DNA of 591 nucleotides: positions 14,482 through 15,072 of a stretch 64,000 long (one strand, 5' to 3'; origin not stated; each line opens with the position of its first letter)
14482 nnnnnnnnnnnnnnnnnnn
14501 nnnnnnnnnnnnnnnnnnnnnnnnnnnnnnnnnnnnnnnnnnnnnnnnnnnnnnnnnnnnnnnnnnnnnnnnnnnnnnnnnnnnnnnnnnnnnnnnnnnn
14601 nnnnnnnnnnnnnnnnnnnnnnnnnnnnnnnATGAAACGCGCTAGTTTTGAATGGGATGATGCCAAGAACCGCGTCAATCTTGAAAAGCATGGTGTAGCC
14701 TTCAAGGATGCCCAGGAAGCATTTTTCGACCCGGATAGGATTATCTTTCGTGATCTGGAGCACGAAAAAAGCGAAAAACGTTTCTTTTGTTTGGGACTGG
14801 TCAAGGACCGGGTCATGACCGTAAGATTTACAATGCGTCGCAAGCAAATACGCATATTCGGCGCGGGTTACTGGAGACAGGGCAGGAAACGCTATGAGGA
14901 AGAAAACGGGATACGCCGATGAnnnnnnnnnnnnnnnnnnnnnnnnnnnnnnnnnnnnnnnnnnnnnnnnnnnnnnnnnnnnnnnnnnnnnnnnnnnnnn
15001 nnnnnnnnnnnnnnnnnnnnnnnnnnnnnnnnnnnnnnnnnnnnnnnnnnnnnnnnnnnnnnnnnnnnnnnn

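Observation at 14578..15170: brnT-brnA toxin-antitoxin cassette flanked by a 32-bp direct duplication of the ettA 3' end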

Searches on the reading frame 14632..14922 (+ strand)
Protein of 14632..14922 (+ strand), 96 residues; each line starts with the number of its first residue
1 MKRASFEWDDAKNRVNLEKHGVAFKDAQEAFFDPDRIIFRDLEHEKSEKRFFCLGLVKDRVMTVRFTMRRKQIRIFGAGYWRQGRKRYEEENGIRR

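Call 6: search_protein_families(library=pfam, proteins=[window:14632-14919:+])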
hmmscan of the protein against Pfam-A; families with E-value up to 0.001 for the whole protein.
window:14632-14919:+ (96 aa): 1 family
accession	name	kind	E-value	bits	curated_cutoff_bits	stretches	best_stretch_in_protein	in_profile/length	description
PF04365.19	BrnT_toxin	-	5.1e-23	81.6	34.5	1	8-82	1-74/77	Ribonuclease toxin, BrnT, of type II toxin-antitoxin system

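Call 9: find_encoding_contigs(protein=window:14632-14922:+, flank=6000, max_places=10)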
Protein window:14632-14922:+ (96 aa): no gene with exactly this product is on record in the collection.

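Call 11: find_homologous_proteins(query=window:14632-14919:+)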
Query window:14632-14919:+ (96 aa): 275 proteins with E <= 0.001 among 275 candidates; the best 120 are listed.
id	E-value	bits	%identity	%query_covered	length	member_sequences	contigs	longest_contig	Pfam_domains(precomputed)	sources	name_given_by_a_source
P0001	7.5e-58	210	100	100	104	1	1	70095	PF04365.20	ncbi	-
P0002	1.4e-40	155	75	100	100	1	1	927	PF04365.20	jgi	jgi:uncharacterized protein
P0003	3.5e-40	154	74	100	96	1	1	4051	PF04365.20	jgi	jgi:uncharacterized protein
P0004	6.8e-40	153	72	98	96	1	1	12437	PF04365.20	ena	-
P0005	7.2e-39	150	71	100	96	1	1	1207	PF04365.20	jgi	jgi:uncharacterized DUF497 family protein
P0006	8.9e-39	149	71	98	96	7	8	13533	PF04365.20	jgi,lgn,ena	jgi:hypothetical protein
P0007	9.0e-39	149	70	100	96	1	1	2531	PF04365.20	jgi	jgi:uncharacterized DUF497 family protein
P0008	1.1e-38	149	70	100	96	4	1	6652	PF04365.20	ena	-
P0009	1.2e-38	149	72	97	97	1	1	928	PF04365.20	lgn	-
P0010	2.3e-38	148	70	98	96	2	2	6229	PF04365.20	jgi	jgi:uncharacterized protein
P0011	6.8e-38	147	69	100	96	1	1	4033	PF04365.20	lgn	-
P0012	7.1e-38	146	69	98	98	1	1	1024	PF04365.20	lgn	-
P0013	1.0e-37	146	69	100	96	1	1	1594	PF04365.20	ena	-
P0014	1.2e-37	146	69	100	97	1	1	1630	PF04365.20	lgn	-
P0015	1.2e-37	146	70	98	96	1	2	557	PF04365.20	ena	-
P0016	2.8e-37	145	69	98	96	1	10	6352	PF04365.20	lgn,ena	-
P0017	4.7e-37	144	68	98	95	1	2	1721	PF04365.20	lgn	-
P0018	5.4e-37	144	67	100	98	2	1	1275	PF04365.20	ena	-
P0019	1.1e-36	143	70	95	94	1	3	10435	PF04365.20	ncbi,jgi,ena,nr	ncbi:MAG TPA: BrnT family toxin [Alphaproteobacteria bacterium]|nr:BrnT family toxin [Alphaproteobac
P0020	1.5e-36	142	72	92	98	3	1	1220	PF04365.20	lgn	-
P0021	2.3e-36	142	72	93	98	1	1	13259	PF04365.20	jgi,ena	jgi:uncharacterized protein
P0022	3.8e-36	141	69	97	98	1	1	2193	PF04365.20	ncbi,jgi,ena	jgi:uncharacterized DUF497 family protein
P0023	4.0e-36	141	70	94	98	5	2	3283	PF04365.20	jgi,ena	jgi:uncharacterized DUF497 family protein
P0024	5.9e-36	140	66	98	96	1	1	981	PF04365.20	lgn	-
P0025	6.3e-36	140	66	96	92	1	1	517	PF04365.20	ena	-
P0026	7.2e-36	140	67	95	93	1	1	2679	PF04365.20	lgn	-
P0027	1.7e-35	139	66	98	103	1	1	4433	PF04365.20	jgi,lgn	jgi:hypothetical protein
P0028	1.9e-35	139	68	96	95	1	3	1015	PF04365.20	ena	-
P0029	2.0e-35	139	71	93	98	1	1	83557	PF04365.20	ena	-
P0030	2.2e-35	139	69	94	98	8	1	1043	PF04365.20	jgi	jgi:hypothetical protein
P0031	3.7e-35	138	68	99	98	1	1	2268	PF04365.20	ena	-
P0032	4.5e-35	138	64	98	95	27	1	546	PF04365.20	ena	-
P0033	5.0e-35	137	71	93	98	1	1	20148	PF04365.20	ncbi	-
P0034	5.2e-35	137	69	92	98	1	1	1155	PF04365.20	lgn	-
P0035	6.5e-35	137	69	95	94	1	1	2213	PF04365.20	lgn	-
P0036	1.8e-34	136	66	96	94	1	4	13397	PF04365.20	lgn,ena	-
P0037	2.0e-34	135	67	97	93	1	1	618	PF04365.20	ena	-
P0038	2.0e-34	135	67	98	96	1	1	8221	PF04365.20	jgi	jgi:uncharacterized protein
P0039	3.5e-34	135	68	94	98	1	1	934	PF04365.20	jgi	jgi:uncharacterized DUF497 family protein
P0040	4.4e-34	134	64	96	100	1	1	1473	PF04365.20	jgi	jgi:uncharacterized DUF497 family protein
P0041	4.8e-34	134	66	95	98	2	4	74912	PF04365.20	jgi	jgi:uncharacterized DUF497 family protein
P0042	6.9e-34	134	66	97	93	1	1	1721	PF04365.20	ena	-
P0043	7.2e-34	134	66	93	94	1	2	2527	PF04365.20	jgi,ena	-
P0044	7.6e-34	134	64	100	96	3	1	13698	PF04365.20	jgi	-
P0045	7.9e-34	134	66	93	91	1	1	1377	PF04365.20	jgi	jgi:uncharacterized DUF497 family protein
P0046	1.0e-33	133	65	96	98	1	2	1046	PF04365.20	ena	-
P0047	1.4e-33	133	68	94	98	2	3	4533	PF04365.20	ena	-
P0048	1.6e-33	133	64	100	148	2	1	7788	PF04365.20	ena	-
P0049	2.5e-33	132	63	100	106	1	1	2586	PF04365.20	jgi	jgi:uncharacterized protein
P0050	2.6e-33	132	62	95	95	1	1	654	PF04365.20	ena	-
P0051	3.7e-33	131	64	98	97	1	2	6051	PF04365.20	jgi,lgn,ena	jgi:uncharacterized DUF497 family protein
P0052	4.0e-33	131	68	94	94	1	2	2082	PF04365.20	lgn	-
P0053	4.0e-33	131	63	98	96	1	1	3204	PF04365.20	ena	-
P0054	5.7e-33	131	65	97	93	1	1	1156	PF04365.20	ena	-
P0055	1.4e-32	130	67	93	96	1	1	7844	PF04365.20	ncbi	-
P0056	1.8e-32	129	66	93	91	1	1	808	PF04365.20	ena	-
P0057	1.8e-32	129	63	94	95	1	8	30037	PF04365.20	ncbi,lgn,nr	ncbi:MAG: BrnT family toxin [Parachlamydiales bacterium]|nr:BrnT family toxin [Verrucomicrobiota bac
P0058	1.8e-32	129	63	98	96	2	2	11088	PF04365.20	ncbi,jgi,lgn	jgi:uncharacterized DUF497 family protein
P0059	2.0e-32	129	62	97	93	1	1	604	PF04365.20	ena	-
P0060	2.0e-32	129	64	93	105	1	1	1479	PF04365.20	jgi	jgi:uncharacterized DUF497 family protein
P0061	2.0e-32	129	65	90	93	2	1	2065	PF04365.20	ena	-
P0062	2.1e-32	129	66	93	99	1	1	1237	PF04365.20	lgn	-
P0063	2.3e-32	129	63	95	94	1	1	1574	PF04365.20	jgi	jgi:uncharacterized DUF497 family protein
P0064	2.3e-32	129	63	96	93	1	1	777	PF04365.20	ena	-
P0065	2.4e-32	129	63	94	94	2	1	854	PF04365.20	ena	-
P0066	2.9e-32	129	65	93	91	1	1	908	PF04365.20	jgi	jgi:uncharacterized DUF497 family protein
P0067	3.1e-32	128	63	95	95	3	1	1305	PF04365.20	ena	-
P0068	3.4e-32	128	64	96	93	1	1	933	PF04365.20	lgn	-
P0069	3.9e-32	128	62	99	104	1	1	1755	PF04365.20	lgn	-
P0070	4.7e-32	128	62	94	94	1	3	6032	PF04365.20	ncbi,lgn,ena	-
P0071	4.9e-32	128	62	94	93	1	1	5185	PF04365.20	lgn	-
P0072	5.9e-32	128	62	95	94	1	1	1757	PF04365.20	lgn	-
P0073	6.1e-32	128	61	96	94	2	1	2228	PF04365.20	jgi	jgi:uncharacterized DUF497 family protein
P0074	6.2e-32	127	63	94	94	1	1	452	PF04365.20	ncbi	-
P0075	6.4e-32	127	64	93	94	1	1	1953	PF04365.20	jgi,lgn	jgi:uncharacterized DUF497 family protein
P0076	6.6e-32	127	62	96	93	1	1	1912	PF04365.20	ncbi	-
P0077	6.9e-32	127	61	94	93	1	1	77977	PF04365.20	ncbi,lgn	-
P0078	7.2e-32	127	66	92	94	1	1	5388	PF04365.20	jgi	jgi:uncharacterized protein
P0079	8.2e-32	127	62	94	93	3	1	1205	PF04365.20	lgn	-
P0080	8.3e-32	127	64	92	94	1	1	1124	PF04365.20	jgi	jgi:uncharacterized protein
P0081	8.7e-32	127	64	92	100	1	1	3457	PF04365.20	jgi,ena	-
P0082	1.0e-31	127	61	98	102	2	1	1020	PF04365.20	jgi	-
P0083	1.1e-31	127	63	92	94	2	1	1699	PF04365.20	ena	-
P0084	1.2e-31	127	64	94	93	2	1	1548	PF04365.20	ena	-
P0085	1.3e-31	126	62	94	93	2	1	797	PF04365.20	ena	-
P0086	1.3e-31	126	62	95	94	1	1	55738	PF04365.20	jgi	jgi:uncharacterized DUF497 family protein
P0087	1.4e-31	126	65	93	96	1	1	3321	PF04365.20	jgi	jgi:uncharacterized DUF497 family protein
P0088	1.4e-31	126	60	99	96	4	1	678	PF04365.20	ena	-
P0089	1.4e-31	126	60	95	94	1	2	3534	PF04365.20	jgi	jgi:uncharacterized DUF497 family protein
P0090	1.8e-31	126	63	94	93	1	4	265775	PF04365.20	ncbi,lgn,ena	-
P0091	1.8e-31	126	66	94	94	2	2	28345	PF04365.20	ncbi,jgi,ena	-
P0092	2.3e-31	126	60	96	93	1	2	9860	PF04365.20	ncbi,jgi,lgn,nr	ncbi:MAG: uncharacterized protein QOD74_1802 [Variibacter sp.]|jgi:uncharacterized DUF497 family pro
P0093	2.3e-31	126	62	96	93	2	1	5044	PF04365.20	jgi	jgi:uncharacterized DUF497 family protein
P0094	2.4e-31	126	62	96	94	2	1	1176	PF04365.20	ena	-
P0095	2.4e-31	126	63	94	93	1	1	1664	PF04365.20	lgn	-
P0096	2.7e-31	125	61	93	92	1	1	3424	PF04365.20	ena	-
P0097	2.9e-31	125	63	94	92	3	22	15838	PF04365.20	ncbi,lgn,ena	-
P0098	3.1e-31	125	62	95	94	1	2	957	PF04365.20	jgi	jgi:uncharacterized DUF497 family protein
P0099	3.1e-31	125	63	93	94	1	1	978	PF04365.20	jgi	jgi:uncharacterized DUF497 family protein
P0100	3.2e-31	125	63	95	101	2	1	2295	PF04365.20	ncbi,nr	ncbi:MAG: BrnT family toxin [Thermodesulfobacteriota bacterium]|nr:BrnT family toxin [Thermodesulfob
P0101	3.2e-31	125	62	95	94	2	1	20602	PF04365.20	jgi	jgi:uncharacterized DUF497 family protein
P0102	3.8e-31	125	63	94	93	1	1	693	PF04365.20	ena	-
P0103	3.8e-31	125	61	93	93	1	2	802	PF04365.20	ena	-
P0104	4.1e-31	125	65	97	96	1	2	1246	PF04365.20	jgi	-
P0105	4.1e-31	125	60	95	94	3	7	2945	PF04365.20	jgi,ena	-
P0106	4.4e-31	125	62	95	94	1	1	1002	PF04365.20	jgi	jgi:uncharacterized protein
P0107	4.5e-31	125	63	93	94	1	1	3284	PF04365.20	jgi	jgi:uncharacterized DUF497 family protein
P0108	4.5e-31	125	61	94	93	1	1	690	PF04365.20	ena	-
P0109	4.7e-31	125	60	95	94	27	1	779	PF04365.20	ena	-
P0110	5.2e-31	125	62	96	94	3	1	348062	PF04365.20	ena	-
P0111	5.3e-31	124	63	95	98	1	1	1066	PF04365.20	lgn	-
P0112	6.1e-31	124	62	93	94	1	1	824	PF04365.20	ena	-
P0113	6.2e-31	124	64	94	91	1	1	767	PF04365.20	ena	-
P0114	6.4e-31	124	61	94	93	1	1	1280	PF04365.20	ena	-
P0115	6.6e-31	124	62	95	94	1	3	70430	PF04365.20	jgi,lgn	jgi:hypothetical protein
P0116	6.9e-31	124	60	95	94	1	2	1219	PF04365.20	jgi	jgi:uncharacterized DUF497 family protein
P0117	7.1e-31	124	61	94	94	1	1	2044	PF04365.20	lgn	-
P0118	7.2e-31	124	63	100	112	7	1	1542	PF04365.20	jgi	jgi:uncharacterized DUF497 family protein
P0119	7.2e-31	124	59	95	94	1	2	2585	PF04365.20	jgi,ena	jgi:uncharacterized protein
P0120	7.9e-31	124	62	96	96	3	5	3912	PF04365.20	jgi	jgi:hypothetical protein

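Call 13: find_encoding_contigs(protein=P0001, flank=3000, max_places=4)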
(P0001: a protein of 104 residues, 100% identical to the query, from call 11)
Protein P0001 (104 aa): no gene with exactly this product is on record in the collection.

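Call 14: find_encoding_contigs(protein=P0004, flank=4000, max_places=4)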
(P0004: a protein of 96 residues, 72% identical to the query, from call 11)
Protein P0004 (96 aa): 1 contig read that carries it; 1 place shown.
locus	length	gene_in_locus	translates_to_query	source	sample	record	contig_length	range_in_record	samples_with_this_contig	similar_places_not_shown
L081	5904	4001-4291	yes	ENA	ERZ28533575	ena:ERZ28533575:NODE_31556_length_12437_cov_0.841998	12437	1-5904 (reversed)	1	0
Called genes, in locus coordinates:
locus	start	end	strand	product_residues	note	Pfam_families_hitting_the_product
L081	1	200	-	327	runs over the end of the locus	PF03320:FBPase_glpX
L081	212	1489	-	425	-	PF03447:NAD_binding_3, PF00742:Homoserine_dh, PF01842:ACT (weak)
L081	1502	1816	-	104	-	-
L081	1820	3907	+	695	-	PF07167:PhaC_N, PF00561:Abhydrolase_1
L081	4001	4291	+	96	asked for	PF04365:BrnT_toxin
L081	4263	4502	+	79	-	-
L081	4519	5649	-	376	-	PF07021:MetW, PF13489:Methyltransf_23, PF13649:Methyltransf_25, PF13847:Methyltransf_31, PF08241:Methyltransf_11, PF08242:Methyltransf_12, PF01209:Ubie_methyltran (weak)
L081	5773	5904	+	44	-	?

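Call 15: find_encoding_contigs(protein=P0006, flank=4000, max_places=8)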
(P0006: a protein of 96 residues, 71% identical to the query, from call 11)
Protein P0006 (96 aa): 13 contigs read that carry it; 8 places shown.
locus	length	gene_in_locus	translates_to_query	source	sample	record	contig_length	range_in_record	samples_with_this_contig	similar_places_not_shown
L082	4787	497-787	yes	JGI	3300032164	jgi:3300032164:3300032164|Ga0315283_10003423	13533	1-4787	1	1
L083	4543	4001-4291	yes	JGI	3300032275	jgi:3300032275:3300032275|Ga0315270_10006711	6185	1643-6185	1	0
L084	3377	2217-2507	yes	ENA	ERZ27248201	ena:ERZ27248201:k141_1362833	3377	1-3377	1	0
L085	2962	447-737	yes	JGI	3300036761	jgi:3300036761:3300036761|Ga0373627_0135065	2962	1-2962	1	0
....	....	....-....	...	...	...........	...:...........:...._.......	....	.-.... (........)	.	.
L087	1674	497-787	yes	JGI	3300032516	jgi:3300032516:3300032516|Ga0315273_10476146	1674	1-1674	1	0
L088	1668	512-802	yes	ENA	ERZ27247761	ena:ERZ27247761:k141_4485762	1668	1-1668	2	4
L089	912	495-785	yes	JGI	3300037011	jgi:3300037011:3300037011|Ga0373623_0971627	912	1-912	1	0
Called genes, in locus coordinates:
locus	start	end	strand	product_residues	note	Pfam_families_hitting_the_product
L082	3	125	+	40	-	?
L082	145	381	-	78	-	-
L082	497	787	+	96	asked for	PF04365:BrnT_toxin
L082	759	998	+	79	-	-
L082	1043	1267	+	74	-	-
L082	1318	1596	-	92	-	PF01797:Y1_Tnp (weak)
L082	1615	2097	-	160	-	-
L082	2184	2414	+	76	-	-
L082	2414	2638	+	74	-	PF07927:HicA_toxin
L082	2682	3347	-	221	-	PF01797:Y1_Tnp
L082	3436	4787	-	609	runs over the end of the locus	PF16697:Yop-YscD_cpl, PF00498:FHA, PF13646:HEAT_2 (weak)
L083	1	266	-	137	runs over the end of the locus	PF01850:PIN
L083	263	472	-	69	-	PF09957:VapB_antitoxin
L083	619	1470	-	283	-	PF01797:Y1_Tnp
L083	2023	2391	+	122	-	-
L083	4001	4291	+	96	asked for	PF04365:BrnT_toxin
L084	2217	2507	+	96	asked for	PF04365:BrnT_toxin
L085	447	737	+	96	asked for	PF04365:BrnT_toxin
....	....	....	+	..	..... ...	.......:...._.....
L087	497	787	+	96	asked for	PF04365:BrnT_toxin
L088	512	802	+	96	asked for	PF04365:BrnT_toxin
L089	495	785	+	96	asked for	PF04365:BrnT_toxin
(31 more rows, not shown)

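Call 20: find_related_loci(query=A1, collection=metagenome_contigs, flank=3000)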
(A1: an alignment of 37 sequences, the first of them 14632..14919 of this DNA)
Query A1 (96 aa) in metagenome_contigs; peptide patterns used: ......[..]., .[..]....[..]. (x = any residue, [..] = any of these).
600 stretches matched a pattern (row limit reached: there are more); 561 encode a relative of the query (tblastn E <= 1e-3); the best 80 are kept; 80 distinct loci.
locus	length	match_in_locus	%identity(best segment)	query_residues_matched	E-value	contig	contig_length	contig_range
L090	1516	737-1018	69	1-94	1e-42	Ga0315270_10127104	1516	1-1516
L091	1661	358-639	66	1-94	1e-41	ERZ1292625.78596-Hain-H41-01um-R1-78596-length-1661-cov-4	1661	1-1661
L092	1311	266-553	63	1-96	2e-39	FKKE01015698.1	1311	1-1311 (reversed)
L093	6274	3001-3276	64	1-92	1e-38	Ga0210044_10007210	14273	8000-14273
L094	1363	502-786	61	2-96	5e-38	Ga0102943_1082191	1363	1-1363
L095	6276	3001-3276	63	1-92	1e-36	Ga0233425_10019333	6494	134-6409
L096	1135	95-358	63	5-92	1e-37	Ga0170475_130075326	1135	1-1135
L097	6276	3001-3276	64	2-93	2e-36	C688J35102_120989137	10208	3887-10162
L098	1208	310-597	63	1-96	2e-37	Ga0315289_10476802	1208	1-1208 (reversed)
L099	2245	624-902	59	2-94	1e-36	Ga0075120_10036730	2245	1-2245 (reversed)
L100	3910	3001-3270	64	1-90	3e-36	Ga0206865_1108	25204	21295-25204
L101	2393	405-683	59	2-94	3e-36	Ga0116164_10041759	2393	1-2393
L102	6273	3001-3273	60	2-92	2e-36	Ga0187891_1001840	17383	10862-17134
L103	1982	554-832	62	2-94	2e-36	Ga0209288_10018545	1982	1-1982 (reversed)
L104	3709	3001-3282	63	3-96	3e-36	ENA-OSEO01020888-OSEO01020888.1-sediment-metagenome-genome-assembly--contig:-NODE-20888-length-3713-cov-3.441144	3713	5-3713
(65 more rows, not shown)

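Call 36: find_encoding_contigs(protein=P0003, flank=2500, max_places=3)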
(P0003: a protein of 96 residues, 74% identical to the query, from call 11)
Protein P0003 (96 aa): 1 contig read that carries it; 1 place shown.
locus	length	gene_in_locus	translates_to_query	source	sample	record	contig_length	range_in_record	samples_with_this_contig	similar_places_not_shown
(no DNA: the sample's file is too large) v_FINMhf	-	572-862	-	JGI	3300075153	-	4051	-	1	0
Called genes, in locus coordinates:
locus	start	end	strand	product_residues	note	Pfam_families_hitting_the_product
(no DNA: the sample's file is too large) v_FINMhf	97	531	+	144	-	PF02590:SPOUT_MTase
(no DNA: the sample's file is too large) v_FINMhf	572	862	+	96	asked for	PF04365:BrnT_toxin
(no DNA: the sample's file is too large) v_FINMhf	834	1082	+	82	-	-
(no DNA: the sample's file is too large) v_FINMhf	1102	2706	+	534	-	PF01676:Metalloenzyme, PF06415:iPGM_N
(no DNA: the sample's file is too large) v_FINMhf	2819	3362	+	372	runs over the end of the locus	PF01551:Peptidase_M23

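Call 37: find_encoding_contigs(protein=P0008, flank=2500, max_places=3)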
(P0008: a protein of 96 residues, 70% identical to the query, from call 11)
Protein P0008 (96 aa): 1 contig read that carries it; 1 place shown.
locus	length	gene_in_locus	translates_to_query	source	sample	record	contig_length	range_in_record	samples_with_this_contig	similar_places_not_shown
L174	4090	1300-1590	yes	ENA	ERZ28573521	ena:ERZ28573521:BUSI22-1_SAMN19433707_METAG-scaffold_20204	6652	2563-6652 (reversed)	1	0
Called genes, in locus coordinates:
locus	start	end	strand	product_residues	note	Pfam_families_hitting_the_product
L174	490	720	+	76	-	PF09720:Unstab_antitox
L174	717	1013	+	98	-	PF05016:ParE_toxin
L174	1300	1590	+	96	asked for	PF04365:BrnT_toxin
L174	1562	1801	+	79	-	-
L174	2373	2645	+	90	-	PF02604:PhdYeFM_antitox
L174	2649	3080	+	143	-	PF13470:PIN_3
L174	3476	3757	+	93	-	-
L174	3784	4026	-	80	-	-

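Call 38: find_encoding_contigs(protein=P0019, flank=2500, max_places=4)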
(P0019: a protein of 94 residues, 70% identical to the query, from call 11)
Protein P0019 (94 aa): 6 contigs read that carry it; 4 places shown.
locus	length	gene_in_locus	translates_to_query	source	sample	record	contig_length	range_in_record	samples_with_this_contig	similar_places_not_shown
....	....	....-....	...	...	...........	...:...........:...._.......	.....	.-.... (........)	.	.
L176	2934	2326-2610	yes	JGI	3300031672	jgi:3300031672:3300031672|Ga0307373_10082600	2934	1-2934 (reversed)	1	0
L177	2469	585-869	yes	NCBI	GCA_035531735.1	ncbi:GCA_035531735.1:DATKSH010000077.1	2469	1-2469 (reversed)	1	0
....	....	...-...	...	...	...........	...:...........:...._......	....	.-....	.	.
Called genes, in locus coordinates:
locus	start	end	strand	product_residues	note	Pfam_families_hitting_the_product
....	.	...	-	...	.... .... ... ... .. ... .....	-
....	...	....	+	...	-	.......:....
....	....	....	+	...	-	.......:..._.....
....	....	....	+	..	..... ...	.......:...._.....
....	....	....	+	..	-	-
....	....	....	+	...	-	?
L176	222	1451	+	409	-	PF00291:PALP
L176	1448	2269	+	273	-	PF00290:Trp_syntA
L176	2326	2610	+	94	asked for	PF04365:BrnT_toxin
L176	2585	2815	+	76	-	-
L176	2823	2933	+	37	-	?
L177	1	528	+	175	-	PF00290:Trp_syntA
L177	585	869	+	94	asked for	PF04365:BrnT_toxin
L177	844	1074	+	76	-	-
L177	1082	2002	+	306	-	PF17848:Zn_ribbon_ACC, PF01039:Carboxyl_trans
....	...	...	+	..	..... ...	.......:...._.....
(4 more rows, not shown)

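Call 47: find_encoding_contigs(protein=P0002, flank=1000, max_places=3)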
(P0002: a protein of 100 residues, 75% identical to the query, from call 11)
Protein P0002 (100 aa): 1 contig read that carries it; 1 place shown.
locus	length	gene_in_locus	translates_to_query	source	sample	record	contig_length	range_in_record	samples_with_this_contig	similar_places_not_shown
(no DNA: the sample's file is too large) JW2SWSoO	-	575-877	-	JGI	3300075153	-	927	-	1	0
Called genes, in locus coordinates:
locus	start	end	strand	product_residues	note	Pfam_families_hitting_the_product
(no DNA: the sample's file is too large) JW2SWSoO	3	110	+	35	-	?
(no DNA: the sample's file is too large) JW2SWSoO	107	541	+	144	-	PF02590:SPOUT_MTase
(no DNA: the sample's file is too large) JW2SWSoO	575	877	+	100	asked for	PF04365:BrnT_toxin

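Call 53: list_cluster_members(proteins=[P0001, P0004, P0123])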
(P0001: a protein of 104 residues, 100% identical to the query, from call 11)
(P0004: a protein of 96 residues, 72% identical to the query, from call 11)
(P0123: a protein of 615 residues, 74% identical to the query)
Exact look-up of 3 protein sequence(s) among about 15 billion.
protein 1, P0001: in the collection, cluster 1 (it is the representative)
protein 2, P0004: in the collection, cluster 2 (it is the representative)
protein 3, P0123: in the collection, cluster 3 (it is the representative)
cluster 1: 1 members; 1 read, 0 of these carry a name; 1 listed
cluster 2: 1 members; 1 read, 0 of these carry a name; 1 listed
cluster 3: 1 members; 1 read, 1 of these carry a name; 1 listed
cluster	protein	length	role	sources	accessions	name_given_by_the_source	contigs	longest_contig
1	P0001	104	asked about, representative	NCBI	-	-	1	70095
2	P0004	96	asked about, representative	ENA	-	-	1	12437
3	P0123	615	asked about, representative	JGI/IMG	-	molecular chaperone HtpG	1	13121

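Call 55: search_protein_families(library=ncbifam, proteins=[window:14632-14919:+], max_evalue=0.01)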
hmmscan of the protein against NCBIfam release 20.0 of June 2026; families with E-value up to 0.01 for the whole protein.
window:14632-14919:+ (96 aa): 0 families
